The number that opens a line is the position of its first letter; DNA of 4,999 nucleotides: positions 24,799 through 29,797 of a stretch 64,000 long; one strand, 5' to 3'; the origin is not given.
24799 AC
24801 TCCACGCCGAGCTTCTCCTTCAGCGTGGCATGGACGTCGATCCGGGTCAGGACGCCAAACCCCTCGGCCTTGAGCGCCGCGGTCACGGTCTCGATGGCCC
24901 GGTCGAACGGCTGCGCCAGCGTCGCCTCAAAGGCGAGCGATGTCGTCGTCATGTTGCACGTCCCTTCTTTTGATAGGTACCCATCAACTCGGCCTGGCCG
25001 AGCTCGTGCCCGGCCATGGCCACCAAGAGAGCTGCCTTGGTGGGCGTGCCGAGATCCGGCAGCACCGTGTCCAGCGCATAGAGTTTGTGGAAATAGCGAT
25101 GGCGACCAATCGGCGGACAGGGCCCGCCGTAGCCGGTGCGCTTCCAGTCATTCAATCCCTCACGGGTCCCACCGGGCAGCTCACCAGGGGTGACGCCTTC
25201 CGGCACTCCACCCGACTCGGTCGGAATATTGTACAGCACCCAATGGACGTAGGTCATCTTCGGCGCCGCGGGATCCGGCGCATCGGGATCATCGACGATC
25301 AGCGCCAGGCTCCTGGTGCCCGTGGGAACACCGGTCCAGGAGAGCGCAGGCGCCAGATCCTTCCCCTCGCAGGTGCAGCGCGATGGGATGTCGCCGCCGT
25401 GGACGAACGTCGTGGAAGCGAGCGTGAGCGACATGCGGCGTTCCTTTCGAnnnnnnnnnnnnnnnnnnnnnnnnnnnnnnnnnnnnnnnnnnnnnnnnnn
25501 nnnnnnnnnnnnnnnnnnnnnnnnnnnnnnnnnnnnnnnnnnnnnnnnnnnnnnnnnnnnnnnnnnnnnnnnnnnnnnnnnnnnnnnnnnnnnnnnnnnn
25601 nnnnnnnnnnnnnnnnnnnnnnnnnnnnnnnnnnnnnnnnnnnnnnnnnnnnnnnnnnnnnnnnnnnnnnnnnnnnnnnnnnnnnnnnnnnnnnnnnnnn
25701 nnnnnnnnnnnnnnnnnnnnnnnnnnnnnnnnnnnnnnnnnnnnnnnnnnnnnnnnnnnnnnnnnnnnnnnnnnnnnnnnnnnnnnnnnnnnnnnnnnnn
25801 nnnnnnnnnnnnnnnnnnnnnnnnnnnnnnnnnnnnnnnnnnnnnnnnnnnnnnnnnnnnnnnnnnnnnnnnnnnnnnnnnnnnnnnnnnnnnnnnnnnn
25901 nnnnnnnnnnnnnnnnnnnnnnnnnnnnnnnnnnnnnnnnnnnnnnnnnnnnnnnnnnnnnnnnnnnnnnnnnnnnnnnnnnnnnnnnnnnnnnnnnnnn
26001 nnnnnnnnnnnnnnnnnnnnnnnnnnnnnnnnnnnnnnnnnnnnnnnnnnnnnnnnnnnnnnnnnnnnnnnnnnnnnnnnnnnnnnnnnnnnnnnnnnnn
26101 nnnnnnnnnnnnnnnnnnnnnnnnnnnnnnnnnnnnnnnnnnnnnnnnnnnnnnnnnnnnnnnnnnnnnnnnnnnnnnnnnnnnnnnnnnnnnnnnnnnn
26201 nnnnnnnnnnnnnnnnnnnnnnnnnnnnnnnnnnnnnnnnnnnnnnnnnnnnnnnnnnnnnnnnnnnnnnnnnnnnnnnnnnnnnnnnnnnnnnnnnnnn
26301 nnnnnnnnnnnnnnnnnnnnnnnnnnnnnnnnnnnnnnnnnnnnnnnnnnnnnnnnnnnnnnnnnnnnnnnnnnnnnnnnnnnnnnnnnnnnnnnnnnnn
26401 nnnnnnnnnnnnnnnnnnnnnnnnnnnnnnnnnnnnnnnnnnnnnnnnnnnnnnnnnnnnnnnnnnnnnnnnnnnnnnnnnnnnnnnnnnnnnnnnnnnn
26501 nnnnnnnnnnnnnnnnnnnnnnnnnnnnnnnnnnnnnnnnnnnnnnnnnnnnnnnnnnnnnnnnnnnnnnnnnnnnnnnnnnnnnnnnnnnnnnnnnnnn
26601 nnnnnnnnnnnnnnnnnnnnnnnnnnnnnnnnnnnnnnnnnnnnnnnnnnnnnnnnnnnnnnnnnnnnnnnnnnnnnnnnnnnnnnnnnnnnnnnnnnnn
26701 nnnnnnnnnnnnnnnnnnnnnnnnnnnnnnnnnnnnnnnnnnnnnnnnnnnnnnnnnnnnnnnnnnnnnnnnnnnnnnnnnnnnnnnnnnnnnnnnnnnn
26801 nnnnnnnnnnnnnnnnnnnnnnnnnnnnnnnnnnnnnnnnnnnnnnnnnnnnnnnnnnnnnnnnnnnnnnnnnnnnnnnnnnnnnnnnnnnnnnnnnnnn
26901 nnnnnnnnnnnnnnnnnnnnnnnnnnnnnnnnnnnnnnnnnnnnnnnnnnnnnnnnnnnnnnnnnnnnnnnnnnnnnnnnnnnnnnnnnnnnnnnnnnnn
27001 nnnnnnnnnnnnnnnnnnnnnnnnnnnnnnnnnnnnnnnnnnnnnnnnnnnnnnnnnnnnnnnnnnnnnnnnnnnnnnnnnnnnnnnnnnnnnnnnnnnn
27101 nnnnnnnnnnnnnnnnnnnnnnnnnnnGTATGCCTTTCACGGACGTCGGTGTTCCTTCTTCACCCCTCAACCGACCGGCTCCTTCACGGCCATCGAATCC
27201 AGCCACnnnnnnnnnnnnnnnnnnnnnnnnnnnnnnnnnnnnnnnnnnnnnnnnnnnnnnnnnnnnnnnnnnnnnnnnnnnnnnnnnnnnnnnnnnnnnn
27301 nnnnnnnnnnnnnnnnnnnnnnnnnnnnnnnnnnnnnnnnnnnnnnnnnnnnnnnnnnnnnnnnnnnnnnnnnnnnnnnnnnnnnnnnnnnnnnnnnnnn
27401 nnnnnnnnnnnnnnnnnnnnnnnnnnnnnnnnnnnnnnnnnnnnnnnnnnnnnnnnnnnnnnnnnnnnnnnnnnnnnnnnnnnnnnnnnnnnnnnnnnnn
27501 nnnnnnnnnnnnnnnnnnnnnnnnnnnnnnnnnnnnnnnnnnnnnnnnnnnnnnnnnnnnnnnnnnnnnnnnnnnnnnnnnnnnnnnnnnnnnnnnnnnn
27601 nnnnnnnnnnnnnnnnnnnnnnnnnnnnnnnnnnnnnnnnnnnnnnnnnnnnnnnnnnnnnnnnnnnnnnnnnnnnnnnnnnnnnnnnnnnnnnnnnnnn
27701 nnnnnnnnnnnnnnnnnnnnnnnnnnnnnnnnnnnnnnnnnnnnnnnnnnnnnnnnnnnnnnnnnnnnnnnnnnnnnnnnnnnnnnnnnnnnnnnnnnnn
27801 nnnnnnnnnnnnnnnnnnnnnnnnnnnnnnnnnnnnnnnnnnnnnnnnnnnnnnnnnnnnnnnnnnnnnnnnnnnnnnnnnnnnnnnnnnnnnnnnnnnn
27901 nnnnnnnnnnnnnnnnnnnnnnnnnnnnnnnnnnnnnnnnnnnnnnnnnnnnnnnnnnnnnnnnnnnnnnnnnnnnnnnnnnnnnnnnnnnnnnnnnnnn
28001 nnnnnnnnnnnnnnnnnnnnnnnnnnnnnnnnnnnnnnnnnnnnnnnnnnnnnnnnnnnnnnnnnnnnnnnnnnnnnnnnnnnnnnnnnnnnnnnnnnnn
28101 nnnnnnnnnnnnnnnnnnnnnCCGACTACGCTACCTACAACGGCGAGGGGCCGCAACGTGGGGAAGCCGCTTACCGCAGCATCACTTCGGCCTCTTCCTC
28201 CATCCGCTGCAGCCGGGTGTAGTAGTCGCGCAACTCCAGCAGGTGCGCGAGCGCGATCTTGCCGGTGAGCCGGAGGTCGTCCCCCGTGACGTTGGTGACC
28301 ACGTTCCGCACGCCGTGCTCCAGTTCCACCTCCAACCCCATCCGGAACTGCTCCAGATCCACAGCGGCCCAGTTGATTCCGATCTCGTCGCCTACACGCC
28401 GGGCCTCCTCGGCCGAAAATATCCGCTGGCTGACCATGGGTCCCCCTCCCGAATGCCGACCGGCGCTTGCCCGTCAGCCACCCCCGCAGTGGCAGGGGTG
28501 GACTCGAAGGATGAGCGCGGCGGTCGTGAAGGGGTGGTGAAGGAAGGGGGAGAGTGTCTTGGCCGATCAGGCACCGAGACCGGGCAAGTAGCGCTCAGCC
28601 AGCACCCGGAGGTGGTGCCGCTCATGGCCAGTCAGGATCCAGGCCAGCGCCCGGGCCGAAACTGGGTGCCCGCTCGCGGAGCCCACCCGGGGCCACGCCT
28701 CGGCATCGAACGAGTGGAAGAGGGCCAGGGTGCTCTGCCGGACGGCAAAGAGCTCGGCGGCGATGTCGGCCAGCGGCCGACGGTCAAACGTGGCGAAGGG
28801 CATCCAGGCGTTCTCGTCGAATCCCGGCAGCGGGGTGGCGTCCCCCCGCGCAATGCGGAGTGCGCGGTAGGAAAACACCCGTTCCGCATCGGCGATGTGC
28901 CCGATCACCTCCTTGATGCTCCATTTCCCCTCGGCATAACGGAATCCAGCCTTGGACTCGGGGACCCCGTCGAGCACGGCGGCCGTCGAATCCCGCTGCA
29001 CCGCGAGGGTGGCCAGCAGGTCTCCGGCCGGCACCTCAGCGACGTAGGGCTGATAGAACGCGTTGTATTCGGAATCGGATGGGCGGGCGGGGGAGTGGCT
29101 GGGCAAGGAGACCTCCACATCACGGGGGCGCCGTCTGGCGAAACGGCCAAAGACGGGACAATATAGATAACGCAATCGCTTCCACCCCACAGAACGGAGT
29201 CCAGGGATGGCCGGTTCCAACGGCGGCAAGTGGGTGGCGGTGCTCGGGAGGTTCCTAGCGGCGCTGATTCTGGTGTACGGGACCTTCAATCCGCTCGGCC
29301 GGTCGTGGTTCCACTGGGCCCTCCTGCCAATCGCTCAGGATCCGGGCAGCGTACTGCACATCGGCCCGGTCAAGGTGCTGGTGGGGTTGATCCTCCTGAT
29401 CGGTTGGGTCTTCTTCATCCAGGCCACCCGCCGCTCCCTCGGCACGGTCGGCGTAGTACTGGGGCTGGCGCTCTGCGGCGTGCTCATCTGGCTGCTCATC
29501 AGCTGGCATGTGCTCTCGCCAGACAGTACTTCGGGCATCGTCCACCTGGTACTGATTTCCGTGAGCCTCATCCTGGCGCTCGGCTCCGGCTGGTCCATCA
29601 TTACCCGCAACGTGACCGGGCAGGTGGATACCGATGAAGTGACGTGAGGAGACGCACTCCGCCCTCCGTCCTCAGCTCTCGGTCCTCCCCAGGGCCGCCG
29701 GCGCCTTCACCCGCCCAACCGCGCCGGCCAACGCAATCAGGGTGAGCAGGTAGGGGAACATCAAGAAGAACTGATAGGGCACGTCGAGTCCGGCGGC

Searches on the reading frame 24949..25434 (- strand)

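Call 74: search_protein_families(library=pfam, proteins=[window:24949-25434:-], max_evalue=0.00001)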
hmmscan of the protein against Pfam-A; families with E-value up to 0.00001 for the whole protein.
window:24949-25434:- (161 aa): 1 family
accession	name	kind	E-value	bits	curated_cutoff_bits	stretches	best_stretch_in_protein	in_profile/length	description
PF01161.25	PBP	-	7.4e-44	149.8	24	1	16-154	2-135/135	Phosphatidylethanolamine-binding protein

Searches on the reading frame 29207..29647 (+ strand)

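Call 74: search_protein_families(library=pfam, proteins=[window:29207-29647:+], max_evalue=0.00001)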
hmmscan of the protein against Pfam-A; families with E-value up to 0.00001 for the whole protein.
window:29207-29647:+ (146 aa): 1 family
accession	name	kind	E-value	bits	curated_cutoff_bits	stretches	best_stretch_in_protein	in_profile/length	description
PF20134.4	DUF6524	-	2.9e-35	121.3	27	1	12-145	3-129/131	Family of unknown function (DUF6524)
